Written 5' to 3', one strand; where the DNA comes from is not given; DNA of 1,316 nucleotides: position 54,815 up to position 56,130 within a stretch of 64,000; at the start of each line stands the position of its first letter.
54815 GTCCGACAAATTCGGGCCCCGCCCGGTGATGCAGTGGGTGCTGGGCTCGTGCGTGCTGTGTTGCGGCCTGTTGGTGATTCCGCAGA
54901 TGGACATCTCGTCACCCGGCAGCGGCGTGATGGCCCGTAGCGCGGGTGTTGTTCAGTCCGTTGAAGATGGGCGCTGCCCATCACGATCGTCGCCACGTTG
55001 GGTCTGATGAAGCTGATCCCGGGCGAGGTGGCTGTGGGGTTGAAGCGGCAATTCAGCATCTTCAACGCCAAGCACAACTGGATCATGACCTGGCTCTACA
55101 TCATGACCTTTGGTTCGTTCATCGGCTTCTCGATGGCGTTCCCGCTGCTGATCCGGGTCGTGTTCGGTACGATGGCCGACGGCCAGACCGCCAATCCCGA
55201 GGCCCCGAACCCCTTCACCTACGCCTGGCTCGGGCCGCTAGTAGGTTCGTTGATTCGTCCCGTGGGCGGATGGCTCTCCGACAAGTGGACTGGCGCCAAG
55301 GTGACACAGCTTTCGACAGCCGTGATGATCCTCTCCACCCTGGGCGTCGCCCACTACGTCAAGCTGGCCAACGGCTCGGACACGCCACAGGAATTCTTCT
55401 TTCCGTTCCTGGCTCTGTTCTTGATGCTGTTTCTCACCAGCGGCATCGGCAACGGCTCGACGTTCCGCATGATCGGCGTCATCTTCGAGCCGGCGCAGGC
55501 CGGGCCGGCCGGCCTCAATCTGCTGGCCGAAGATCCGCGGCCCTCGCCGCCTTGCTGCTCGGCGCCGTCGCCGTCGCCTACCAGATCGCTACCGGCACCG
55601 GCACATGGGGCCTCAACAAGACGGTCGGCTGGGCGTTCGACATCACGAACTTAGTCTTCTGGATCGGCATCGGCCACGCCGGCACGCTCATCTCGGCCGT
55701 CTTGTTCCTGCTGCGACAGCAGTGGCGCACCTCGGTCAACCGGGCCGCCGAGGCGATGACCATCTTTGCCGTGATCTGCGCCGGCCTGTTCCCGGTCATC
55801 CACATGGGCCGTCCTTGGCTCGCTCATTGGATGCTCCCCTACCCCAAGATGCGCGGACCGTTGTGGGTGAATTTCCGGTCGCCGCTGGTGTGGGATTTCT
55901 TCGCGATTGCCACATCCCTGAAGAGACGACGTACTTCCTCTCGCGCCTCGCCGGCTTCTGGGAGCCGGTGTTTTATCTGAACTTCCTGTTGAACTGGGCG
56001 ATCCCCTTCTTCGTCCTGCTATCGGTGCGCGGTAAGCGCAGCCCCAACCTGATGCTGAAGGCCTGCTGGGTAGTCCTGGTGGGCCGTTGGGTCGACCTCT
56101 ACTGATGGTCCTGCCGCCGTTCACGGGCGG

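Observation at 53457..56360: REP-bracketed 2.9-kb segment holding a head-to-tail mosaic of unrelated gene fragments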

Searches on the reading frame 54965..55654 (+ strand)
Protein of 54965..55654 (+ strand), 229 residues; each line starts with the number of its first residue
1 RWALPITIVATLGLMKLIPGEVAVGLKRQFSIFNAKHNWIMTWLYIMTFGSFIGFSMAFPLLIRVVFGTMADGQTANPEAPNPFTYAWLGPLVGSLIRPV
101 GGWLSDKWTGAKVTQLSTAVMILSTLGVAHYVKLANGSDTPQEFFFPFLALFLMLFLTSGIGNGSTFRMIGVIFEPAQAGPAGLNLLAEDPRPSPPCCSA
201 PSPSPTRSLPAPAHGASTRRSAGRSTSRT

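Call 3: search_protein_families(library=pfam, proteins=[window:54965-55654:+], max_evalue=0.1)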
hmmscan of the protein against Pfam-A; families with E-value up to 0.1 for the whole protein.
window:54965-55654:+ (229 aa): 1 family
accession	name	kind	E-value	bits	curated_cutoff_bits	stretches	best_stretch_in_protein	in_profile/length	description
PF07690.21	MFS_1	-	0.00028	20.3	33.4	1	33-169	200-318/347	Major Facilitator Superfamily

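Call 4: search_protein_families(library=ncbifam, proteins=[window:54965-55654:+], max_evalue=0.1)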
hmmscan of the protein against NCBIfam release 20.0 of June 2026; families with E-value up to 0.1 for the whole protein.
window:54965-55654:+ (229 aa): 4 families
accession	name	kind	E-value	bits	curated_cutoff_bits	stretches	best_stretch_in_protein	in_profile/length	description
TIGR00886.1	2A0108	subfamily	1.9e-31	109.5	311.7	1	26-184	215-359/368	NarK family nitrate/nitrite MFS transporter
NF011608.0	PRK15034.1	subfamily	8.6e-24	84.4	836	1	7-175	225-375/462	nitrate/nitrite transporter NarU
NF009048.0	PRK12382.1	subfamily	0.0061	15.4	364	0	30-72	239-274/392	arabinose transporter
TIGR00881.1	2A0104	subfamily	0.012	14.6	407.75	1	84-152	258-323/379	phosphoglycerate transporter protein PgtP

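Call 13: find_homologous_proteins(query=window:54965-55516:+)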
Query seq(184 aa) (184 aa): 918 proteins with E <= 0.001 among 993 candidates; the best 120 are listed.
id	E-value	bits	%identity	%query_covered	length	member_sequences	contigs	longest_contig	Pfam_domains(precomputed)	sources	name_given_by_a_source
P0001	3.3e-107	374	100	92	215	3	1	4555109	-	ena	-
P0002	4.9e-101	354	91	97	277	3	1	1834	PF07690.22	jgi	jgi:NNP family nitrate/nitrite transporter-like MFS transporter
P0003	4.2e-96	338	92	91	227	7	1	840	PF07690.22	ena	-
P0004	1.7e-92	326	84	95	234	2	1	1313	-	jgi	-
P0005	8.8e-92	324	85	97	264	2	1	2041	-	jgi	jgi:NNP family nitrate/nitrite transporter-like MFS transporter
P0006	4.3e-91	322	81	97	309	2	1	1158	-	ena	-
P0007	5.4e-89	315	89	86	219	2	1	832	-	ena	-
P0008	6.8e-85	302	75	97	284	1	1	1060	PF07690.22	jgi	-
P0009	9.6e-85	301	90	82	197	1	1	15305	-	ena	-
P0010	4.6e-79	283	77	91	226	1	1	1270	-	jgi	jgi:NNP family nitrate/nitrite transporter-like MFS transporter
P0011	4.2e-76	273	70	97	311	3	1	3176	PF07690.22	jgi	jgi:NNP family nitrate/nitrite transporter-like MFS transporter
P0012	8.4e-74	266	68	96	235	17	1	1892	PF07690.22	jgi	-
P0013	2.3e-72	261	67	97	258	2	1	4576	PF07690.22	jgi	jgi:NNP family nitrate/nitrite transporter-like MFS transporter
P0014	1.1e-71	259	67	97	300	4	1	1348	PF07690.22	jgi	jgi:NNP family nitrate/nitrite transporter-like MFS transporter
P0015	1.5e-70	255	66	97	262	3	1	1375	PF07690.22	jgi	jgi:NNP family nitrate/nitrite transporter-like MFS transporter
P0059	2.9e-56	208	74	73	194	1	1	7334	-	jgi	jgi:NNP family nitrate/nitrite transporter-like MFS transporter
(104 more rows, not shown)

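Call 14: find_encoding_contigs(protein=P0009, flank=10000, max_places=5)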
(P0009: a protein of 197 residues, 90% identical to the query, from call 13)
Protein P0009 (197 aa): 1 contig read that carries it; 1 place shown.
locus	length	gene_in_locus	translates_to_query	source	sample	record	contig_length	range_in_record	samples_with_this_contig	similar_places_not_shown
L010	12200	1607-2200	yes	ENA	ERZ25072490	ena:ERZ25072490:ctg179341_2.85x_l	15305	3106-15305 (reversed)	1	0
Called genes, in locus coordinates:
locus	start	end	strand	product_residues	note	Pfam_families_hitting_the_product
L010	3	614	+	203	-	?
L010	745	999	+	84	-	-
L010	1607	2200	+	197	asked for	-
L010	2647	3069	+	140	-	PF14522:Cytochrome_C7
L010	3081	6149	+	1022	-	PF04879:Molybdop_Fe4S4, PF13183:Fer4_8 (faint), PF01568:Molydop_binding (faint), PF12838:Fer4_7 (weak), PF13247:Fer4_11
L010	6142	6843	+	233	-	-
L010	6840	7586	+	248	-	PF03916:NrfD (weak)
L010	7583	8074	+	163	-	PF11821:ActD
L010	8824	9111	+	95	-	-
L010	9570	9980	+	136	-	-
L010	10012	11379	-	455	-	PF04909:Amidohydro_2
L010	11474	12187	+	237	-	PF07040:DUF1326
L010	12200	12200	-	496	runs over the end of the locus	PF07394:DUF1501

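Call 15: find_encoding_contigs(protein=P0002, flank=10000, max_places=5)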
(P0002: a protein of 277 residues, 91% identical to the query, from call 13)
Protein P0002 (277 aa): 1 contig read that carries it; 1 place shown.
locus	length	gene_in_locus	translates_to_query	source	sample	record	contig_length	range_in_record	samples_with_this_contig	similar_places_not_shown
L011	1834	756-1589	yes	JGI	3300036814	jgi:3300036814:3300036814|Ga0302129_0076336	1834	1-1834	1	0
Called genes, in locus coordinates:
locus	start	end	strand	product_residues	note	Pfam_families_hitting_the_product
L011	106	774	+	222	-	PF07690:MFS_1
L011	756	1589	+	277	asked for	PF07690:MFS_1 (weak)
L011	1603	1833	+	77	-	?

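Call 16: find_encoding_contigs(protein=P0059, flank=10000, max_places=5)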
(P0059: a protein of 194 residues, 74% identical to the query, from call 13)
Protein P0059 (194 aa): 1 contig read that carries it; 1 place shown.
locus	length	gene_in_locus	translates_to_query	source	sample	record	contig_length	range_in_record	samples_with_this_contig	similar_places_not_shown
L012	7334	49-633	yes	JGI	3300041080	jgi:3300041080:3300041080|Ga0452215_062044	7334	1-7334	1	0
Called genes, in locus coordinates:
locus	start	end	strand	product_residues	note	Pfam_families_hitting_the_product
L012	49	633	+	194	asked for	-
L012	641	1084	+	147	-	PF01814:Hemerythrin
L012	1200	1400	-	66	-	-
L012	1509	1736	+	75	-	PF01258:zf-dskA_traR (weak)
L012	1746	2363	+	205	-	PF22113:Mtrc-MtrF_II-IV_dom (faint), PF09699:Paired_CXXCH_1 (faint), PF14537:Cytochrom_c3_2 (faint), PF14522:Cytochrome_C7 (weak)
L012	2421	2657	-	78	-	-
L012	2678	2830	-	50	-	-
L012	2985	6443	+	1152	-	PF01855:POR_N, PF17147:PFOR_II, PF01558:POR, PF10371:EKR, PF12838:Fer4_7, PF13183:Fer4_8, PF13187:Fer4_9, PF13484:Fer4_16, +6 more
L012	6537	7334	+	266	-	?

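Call 34: find_homologous_proteins(query=L010:3081-6149:+, max_evalue=1e-50)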
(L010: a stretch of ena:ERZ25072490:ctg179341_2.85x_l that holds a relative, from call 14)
Query L010:3081-6149:+ (1022 aa): 3851 proteins with E <= 1e-50 among 8000 candidates; the best 120 are listed.
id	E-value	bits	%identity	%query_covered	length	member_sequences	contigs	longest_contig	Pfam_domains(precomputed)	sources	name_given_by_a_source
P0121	0.0e+0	2137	90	100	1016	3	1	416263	PF13247.12,PF12838.13,PF13183.12,PF04879.22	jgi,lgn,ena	-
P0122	0.0e+0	1595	68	100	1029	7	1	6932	PF13247.12,PF12838.13,PF13183.12,PF13187.12,PF04879.22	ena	-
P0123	0.0e+0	1585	67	100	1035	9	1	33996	PF13247.12,PF12838.13,PF13183.12,PF04879.22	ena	-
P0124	0.0e+0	1547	66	100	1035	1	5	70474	PF13247.12,PF12838.13,PF13183.12,PF04879.22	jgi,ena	jgi:molybdopterin-containing oxidoreductase family iron-sulfur binding subunit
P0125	0.0e+0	1510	64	100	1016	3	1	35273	PF13247.12,PF12838.13,PF13183.12,PF04879.22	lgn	-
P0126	0.0e+0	1499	64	100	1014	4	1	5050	PF13247.12,PF12838.13,PF13183.12,PF13187.12,PF04879.22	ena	-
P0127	0.0e+0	1494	64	100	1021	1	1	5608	PF13247.12,PF12838.13,PF13183.12,PF13187.12,PF04879.22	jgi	jgi:molybdopterin-containing oxidoreductase family iron-sulfur binding subunit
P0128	0.0e+0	1430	63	98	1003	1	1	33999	PF13247.12,PF12838.13,PF13183.12,PF13187.12,PF04879.22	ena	-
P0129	0.0e+0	1428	61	100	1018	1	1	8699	PF00384.28,PF13247.12,PF12838.13,PF13183.12,PF13187.12,PF04879.22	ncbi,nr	ncbi:MAG: 4Fe-4S dicluster domain-containing protein [Acidobacteria bacterium]|nr:4Fe-4S dicluster d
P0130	0.0e+0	1424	60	100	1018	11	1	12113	PF00384.28,PF13247.12,PF12838.13,PF13237.12,PF13183.12,PF13187.12,PF04879.22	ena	-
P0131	0.0e+0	1423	61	100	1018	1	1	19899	PF00384.28,PF13247.12,PF12838.13,PF13183.12,PF13187.12,PF04879.22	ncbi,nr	ncbi:MAG: TAT-variant-translocated molybdopterin oxidoreductase [Acidobacteria bacterium]|nr:TAT-var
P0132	0.0e+0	1423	63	100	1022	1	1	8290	PF13247.12,PF12838.13,PF13183.12,PF13187.12,PF04879.22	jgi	jgi:molybdopterin-containing oxidoreductase family iron-sulfur binding subunit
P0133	0.0e+0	1420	62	99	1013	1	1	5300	PF13247.12,PF12838.13,PF13183.12,PF04879.22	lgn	-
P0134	0.0e+0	1416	61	100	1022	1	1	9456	PF00384.28,PF13247.12,PF12838.13,PF13187.12,PF04879.22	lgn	-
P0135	0.0e+0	1408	61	99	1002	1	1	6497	PF13247.12,PF12838.13,PF13183.12,PF04879.22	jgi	jgi:molybdopterin-containing oxidoreductase family iron-sulfur binding subunit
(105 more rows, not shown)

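Call 35: find_encoding_contigs(protein=P0121, flank=10000, max_places=4)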
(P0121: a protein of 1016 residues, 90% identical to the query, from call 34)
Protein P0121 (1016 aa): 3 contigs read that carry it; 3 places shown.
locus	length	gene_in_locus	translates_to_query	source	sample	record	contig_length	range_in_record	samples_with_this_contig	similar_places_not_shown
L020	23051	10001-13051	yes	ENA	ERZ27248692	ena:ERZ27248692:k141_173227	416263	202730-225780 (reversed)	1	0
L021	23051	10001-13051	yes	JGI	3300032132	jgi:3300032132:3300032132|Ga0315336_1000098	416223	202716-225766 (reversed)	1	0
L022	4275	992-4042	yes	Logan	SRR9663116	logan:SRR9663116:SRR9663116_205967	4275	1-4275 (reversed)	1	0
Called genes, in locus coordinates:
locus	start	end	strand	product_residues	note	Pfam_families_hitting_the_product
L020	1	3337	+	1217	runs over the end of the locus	PF00384:Molybdopterin, PF28599:NarG_dom_V, PF01568:Molydop_binding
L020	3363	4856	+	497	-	PF12797:Fer4_2 (faint), PF12838:Fer4_7 (weak), PF13237:Fer4_10, PF13247:Fer4_11, PF14711:Nitr_red_bet_C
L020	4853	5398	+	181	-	PF02613:Nitrate_red_del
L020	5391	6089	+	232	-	PF02665:Nitrate_red_gam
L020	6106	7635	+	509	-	PF07690:MFS_1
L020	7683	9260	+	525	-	PF07690:MFS_1 (weak)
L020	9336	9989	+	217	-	PF02085:Cytochrom_CIII (faint), PF14537:Cytochrom_c3_2 (faint), PF14522:Cytochrome_C7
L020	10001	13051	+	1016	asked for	PF04879:Molybdop_Fe4S4, PF13183:Fer4_8 (faint), PF12838:Fer4_7 (weak), PF13247:Fer4_11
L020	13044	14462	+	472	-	PF03916:NrfD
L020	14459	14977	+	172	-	PF11821:ActD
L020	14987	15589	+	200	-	PF13442:Cytochrome_CBB3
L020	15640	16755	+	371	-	-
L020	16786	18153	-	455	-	PF04909:Amidohydro_2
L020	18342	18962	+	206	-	PF07040:DUF1326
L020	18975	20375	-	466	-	PF07394:DUF1501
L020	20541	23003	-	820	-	PF13442:Cytochrome_CBB3 (weak), PF07635:PSCyt1, PF07583:PSCyt2, PF07587:PSD1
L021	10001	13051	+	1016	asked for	PF04879:Molybdop_Fe4S4, PF13183:Fer4_8 (faint), PF12838:Fer4_7 (weak), PF13247:Fer4_11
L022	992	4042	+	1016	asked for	PF04879:Molybdop_Fe4S4, PF13183:Fer4_8 (faint), PF12838:Fer4_7 (weak), PF13247:Fer4_11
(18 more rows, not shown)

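Call 67: search_protein_families(library=ncbifam, proteins=[L020:6106-7635:+, L020:7683-9260:+, L020:9336-9989:+, L020:13044-14462:+, L020:14459-14977:+, L020:14987-15589:+, L020:15640-16755:+], max_evalue=0.00001)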
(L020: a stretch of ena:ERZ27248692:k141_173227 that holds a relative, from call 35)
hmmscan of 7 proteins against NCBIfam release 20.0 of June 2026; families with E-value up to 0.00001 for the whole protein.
L020:6106-7635:+ (509 aa): 6 families
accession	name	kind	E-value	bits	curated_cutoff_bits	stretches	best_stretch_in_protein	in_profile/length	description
TIGR00886.1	2A0108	subfamily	3.5e-51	174.4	311.7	1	11-300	3-310/368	NarK family nitrate/nitrite MFS transporter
TIGR00893.1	2A0114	subfamily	5.2e-18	65.2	395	1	46-300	29-298/399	D-galactonate transporter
NF011608.0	PRK15034.1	subfamily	1.3e-12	47.5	836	1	17-297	42-334/462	nitrate/nitrite transporter NarU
TIGR00881.1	2A0104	subfamily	1.5e-10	40.7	407.75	0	43-195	27-175/379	phosphoglycerate transporter protein PgtP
NF049980.1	SfMCT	equivalog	1.5e-08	33.7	320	0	41-298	32-296/378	L-lactate MFS transporter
TIGR00895.1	2A0115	subfamily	1.1e-06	27.8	418.55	0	16-177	17-177/398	aromatic acid/H+ symport family MFS transporter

L020:7683-9260:+ (525 aa): 2 families
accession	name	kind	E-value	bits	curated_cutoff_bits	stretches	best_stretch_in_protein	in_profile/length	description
NF011608.0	PRK15034.1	subfamily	5.3e-104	348.8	836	2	16-246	14-237/462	nitrate/nitrite transporter NarU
TIGR00886.1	2A0108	subfamily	2.1e-84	283.7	311.7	1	36-478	1-368/368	NarK family nitrate/nitrite MFS transporter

L020:9336-9989:+ (217 aa): 2 families
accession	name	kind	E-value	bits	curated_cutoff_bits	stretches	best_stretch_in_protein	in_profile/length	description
NF041781.1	mnquin_red_QrcA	equivalog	4.7e-20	71.9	180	2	15-86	4-74/174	menaquinone reductase multiheme cytochrome c subunit QrcA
NF045722.1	c3_cytochr_TmcA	equivalog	8.2e-09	35.4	114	0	41-86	42-90/125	acidic tetraheme cytochrome c3 TmcA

L020:13044-14462:+ (472 aa): 1 family
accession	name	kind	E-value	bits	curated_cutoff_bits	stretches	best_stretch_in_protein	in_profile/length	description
NF045798.1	DsrP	equivalog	6.7e-21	75.1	350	2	43-177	19-141/346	sulfate reduction electron transfer complex DsrMKJOP subunit DsrP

L020:14459-14977:+ (172 aa): 0 families

L020:14987-15589:+ (200 aa): 1 family
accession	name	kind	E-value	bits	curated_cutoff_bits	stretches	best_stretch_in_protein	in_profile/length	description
NF011054.0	PRK14486.1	equivalog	2.5e-09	37.1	447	1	88-187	201-292/294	putative bifunctional cbb3-type cytochrome c oxidase subunit II/cytochrome c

L020:15640-16755:+ (371 aa): 0 families

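Call 68: search_solved_structures(query=L020:15640-16755:+, max_evalue=0.01)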
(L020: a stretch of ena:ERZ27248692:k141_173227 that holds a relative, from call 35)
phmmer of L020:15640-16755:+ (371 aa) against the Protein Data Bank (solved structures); distinct sequences matched with E-value up to 0.01: 7.
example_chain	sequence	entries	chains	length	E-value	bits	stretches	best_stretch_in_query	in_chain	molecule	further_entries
6f0k_F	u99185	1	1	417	1.6e-57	198.7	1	9-370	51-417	ActF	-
6btm_F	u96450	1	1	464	1.6e-57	198.7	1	19-370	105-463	Alternative Complex III subunit F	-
8k9e_F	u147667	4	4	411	3.4e-43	151.5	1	2-365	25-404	Quinol:cytochrome c oxidoreductase quinone-binding subunit 2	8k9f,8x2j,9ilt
6lod_F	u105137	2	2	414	3.4e-32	115.3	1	7-363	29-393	Uncharacterized protein ActF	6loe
6f0k_C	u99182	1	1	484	1.3e-10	44.2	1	153-358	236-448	Polysulphide reductase NrfD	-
6lod_C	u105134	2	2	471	2.3e-08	36.9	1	153-358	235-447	Polysulphide reductase NrfD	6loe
6btm_C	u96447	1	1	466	2.8e-06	30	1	158-346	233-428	Alternative Complex III subunit C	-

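Call 69: search_solved_structures(query=L020:13044-14462:+, max_evalue=0.0001)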
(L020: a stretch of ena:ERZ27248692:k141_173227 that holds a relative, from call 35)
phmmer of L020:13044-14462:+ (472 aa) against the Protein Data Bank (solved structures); distinct sequences matched with E-value up to 0.0001: 5.
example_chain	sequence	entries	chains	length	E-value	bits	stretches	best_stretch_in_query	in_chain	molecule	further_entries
6btm_C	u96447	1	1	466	1.5e-177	594.6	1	4-445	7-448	Alternative Complex III subunit C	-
6f0k_C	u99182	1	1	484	1.3e-167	561.8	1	10-445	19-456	Polysulphide reductase NrfD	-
6lod_C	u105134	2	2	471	1.2e-148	499.3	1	22-444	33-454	Polysulphide reductase NrfD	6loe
8k9e_C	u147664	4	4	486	1.1e-143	482.9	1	32-443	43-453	Polysulphide reductase NrfD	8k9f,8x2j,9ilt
6f0k_F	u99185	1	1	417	9.3e-06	28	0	230-408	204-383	ActF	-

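Call 79: search_protein_families(library=pfam, proteins=[L038:8016-8876:+, L038:8919-9452:+, L038:9468-10058:+, L038:10001-11251:+, L038:6277-7521:+], max_evalue=0.01)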
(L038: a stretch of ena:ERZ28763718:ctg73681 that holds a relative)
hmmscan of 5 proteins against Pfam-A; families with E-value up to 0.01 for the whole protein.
L038:8016-8876:+ (286 aa): 3 families
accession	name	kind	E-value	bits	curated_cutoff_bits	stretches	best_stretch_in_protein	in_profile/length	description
PF00034.26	Cytochrom_C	-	2.5e-10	42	21.3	1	45-97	8-62/90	Cytochrome c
PF13442.11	Cytochrome_CBB3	-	2.4e-05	25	27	0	44-79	9-39/68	Cytochrome C oxidase, cbb3-type, subunit III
PF02433.20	FixO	-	0.0022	18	29.6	1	57-89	98-130/219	Cytochrome C oxidase, mono-heme subunit/FixO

L038:8919-9452:+ (177 aa): 4 families
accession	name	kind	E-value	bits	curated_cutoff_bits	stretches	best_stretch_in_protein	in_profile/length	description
PF12797.12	Fer4_2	-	8.7e-05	22.7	24.5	1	9-27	3-21/22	4Fe-4S binding domain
PF00037.32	Fer4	-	0.001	19.2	21.1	1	11-26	3-18/24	4Fe-4S binding domain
PF13237.11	Fer4_10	-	0.0078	16.6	25.5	0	10-27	3-21/53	4Fe-4S dicluster domain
PF12838.12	Fer4_7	-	0.0084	17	27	0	15-33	1-19/52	4Fe-4S dicluster domain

L038:9468-10058:+ (196 aa): 2 families
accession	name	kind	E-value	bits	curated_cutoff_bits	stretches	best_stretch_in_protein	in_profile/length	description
PF13442.11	Cytochrome_CBB3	-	6.9e-12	46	27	1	105-183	2-66/68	Cytochrome C oxidase, cbb3-type, subunit III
PF00034.26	Cytochrom_C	-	0.0005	21.8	21.3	1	106-188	1-89/90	Cytochrome c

L038:10001-11251:+ (416 aa): 0 families

L038:6277-7521:+ (414 aa): 1 family
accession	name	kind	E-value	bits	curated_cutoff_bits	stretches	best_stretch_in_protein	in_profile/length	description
PF14238.11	DUF4340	-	8.2e-24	85.3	25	1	78-266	1-168/183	Domain of unknown function (DUF4340)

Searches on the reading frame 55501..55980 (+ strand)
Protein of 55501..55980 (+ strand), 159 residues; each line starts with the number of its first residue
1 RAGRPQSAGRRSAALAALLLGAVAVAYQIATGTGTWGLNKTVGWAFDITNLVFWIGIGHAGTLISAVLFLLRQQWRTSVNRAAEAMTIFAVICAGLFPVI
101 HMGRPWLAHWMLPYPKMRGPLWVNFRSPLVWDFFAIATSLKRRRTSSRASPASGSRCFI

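Call 3: search_protein_families(library=pfam, proteins=[window:55501-55980:+], max_evalue=0.1)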
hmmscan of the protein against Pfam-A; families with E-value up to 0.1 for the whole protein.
window:55501-55980:+ (159 aa): 1 family
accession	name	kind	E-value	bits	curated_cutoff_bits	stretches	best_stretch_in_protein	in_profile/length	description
PF03916.19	NrfD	-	3.3e-05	24.1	25.8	1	39-136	6-98/313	Polysulphide reductase, NrfD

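Call 4: search_protein_families(library=ncbifam, proteins=[window:55501-55980:+], max_evalue=0.1)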
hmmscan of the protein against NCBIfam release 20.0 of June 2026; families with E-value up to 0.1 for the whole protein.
window:55501-55980:+ (159 aa): 1 family
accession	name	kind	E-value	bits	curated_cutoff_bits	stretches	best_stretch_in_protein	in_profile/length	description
NF045798.1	DsrP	equivalog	9.9e-11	41.7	350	1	16-114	21-119/346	sulfate reduction electron transfer complex DsrMKJOP subunit DsrP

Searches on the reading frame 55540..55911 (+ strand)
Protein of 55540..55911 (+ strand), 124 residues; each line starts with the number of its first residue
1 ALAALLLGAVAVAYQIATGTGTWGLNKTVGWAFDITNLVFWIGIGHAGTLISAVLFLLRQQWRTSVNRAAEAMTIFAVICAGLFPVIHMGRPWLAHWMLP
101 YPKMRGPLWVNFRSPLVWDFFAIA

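Call 71: search_solved_structures(query=window:55540-55911:+, max_evalue=0.01)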
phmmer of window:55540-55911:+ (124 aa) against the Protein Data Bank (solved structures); distinct sequences matched with E-value up to 0.01: 4.
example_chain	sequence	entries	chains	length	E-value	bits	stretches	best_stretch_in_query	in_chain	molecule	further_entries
6btm_C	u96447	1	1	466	1.3e-54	187.3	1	1-123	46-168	Alternative Complex III subunit C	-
6lod_C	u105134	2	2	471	1e-45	158.5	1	5-123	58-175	Polysulphide reductase NrfD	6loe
6f0k_C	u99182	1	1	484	3.7e-44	153.5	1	8-123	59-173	Polysulphide reductase NrfD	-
8k9e_C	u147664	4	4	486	5.1e-44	153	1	5-123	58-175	Polysulphide reductase NrfD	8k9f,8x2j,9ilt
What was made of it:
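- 55544..55913 (+): actC fragment, codons about 44-167 of 472. E=1.3e-54 to ACIII subunit C, 6BTM_C residues 46-168 (call 71).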
